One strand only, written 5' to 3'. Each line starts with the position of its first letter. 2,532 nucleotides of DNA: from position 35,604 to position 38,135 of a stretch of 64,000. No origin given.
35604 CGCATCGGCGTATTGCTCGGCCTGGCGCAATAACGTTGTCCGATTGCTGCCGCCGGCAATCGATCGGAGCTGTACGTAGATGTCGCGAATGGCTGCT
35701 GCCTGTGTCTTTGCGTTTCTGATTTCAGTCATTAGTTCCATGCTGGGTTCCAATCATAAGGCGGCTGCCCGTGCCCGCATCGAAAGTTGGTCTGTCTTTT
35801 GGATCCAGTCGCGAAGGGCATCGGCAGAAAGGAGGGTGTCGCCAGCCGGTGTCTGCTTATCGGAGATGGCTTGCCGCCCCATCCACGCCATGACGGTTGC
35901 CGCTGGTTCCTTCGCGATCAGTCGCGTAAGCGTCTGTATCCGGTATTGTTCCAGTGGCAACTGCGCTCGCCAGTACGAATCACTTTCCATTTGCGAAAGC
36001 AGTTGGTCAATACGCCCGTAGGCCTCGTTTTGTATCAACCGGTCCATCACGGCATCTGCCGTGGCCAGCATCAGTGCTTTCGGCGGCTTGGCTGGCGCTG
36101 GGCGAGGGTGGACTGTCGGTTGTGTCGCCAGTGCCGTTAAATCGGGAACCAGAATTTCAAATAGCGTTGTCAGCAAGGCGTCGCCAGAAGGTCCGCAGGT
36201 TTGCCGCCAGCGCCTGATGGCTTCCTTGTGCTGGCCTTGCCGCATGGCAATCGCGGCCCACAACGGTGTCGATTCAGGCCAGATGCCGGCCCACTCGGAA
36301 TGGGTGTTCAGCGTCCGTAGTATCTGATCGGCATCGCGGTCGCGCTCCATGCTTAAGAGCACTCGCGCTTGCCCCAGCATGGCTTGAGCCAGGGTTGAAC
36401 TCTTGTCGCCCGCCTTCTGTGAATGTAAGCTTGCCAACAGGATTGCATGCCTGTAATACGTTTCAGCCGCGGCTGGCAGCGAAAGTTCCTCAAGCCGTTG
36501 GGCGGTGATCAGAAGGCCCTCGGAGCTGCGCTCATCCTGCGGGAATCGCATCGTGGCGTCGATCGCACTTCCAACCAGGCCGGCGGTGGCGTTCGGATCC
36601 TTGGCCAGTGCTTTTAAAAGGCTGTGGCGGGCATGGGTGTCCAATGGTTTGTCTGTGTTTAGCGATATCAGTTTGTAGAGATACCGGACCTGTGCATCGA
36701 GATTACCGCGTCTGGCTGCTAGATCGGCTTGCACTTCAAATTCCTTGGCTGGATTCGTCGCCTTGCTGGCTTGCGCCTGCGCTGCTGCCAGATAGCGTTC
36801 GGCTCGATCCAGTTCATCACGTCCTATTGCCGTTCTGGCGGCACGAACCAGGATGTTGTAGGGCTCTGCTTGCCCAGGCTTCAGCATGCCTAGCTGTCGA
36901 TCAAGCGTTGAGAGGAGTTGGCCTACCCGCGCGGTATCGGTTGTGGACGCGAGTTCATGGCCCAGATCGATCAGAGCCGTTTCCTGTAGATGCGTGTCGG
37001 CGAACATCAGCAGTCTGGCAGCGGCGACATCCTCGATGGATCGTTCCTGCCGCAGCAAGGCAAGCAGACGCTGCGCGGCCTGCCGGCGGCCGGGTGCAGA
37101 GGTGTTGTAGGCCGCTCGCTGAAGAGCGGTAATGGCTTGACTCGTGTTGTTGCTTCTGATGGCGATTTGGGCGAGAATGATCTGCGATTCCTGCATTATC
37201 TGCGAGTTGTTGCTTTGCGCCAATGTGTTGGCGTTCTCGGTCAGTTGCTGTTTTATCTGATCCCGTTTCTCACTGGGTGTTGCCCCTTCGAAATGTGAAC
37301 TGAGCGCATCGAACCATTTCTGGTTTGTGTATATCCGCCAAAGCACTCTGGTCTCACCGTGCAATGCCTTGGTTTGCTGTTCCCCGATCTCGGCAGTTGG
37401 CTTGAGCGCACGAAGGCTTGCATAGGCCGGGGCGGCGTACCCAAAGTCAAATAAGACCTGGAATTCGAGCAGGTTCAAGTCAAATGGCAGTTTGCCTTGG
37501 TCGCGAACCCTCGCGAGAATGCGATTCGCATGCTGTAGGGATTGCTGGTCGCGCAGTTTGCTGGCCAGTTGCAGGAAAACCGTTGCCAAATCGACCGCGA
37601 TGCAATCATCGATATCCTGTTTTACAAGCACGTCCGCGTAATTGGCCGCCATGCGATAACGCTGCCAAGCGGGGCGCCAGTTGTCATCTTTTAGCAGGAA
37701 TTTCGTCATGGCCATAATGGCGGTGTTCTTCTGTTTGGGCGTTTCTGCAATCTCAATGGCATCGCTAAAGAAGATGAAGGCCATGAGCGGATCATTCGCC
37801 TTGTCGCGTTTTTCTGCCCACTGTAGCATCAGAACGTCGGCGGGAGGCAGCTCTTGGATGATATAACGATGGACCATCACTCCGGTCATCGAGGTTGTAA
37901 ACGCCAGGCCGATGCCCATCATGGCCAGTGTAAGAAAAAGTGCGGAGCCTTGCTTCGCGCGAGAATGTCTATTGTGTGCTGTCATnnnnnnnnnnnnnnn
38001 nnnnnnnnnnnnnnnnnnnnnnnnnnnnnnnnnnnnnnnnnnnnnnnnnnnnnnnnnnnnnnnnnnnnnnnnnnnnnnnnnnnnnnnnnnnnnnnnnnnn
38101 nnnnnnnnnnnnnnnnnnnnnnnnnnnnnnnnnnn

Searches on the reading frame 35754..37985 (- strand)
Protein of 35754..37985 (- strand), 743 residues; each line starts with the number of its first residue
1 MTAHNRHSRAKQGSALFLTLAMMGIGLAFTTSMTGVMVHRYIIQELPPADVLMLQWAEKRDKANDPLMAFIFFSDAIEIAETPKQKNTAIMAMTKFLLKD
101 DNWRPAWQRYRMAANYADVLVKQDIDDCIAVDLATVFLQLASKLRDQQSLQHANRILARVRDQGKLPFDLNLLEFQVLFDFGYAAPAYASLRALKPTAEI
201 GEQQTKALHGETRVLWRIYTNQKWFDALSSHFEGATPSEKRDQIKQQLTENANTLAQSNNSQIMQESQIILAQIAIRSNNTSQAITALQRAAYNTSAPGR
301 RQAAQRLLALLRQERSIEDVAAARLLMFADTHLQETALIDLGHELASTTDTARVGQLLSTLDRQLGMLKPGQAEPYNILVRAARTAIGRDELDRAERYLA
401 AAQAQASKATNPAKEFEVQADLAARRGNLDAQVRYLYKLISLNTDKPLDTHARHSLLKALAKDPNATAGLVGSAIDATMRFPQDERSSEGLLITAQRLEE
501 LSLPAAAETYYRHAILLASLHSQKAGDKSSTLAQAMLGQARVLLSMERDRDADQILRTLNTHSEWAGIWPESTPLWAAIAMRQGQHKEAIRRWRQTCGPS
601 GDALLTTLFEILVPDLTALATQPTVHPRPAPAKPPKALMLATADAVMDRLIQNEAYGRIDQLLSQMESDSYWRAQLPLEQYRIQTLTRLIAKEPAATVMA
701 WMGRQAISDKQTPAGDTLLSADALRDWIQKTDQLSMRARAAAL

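Call 31: search_protein_families(library=ncbifam, proteins=[window:35754-37985:-], max_evalue=0.01)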
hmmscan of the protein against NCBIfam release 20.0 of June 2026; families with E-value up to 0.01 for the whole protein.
window:35754-37985:- (743 aa): 1 family
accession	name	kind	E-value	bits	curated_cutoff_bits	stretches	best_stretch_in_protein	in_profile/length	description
TIGR04049.1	AIR_rel_sll0787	hypoth_equivalog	0.0065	15.6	321.3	0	512-584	122-189/318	sll0787 family AIR synthase-like protein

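Call 32: search_protein_families(library=pfam, proteins=[window:35754-37985:-], max_evalue=0.1)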
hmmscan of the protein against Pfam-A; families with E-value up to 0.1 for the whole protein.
window:35754-37985:- (743 aa): 2 families
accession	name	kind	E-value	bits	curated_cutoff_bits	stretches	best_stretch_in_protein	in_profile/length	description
PF12895.13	ANAPC3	-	0.04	14.7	27.2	0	265-310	23-69/82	Anaphase-promoting complex, cyclosome, subunit 3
PF03595.22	SLAC1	-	0.043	13.4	27.9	1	10-55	165-209/331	Voltage-dependent anion channel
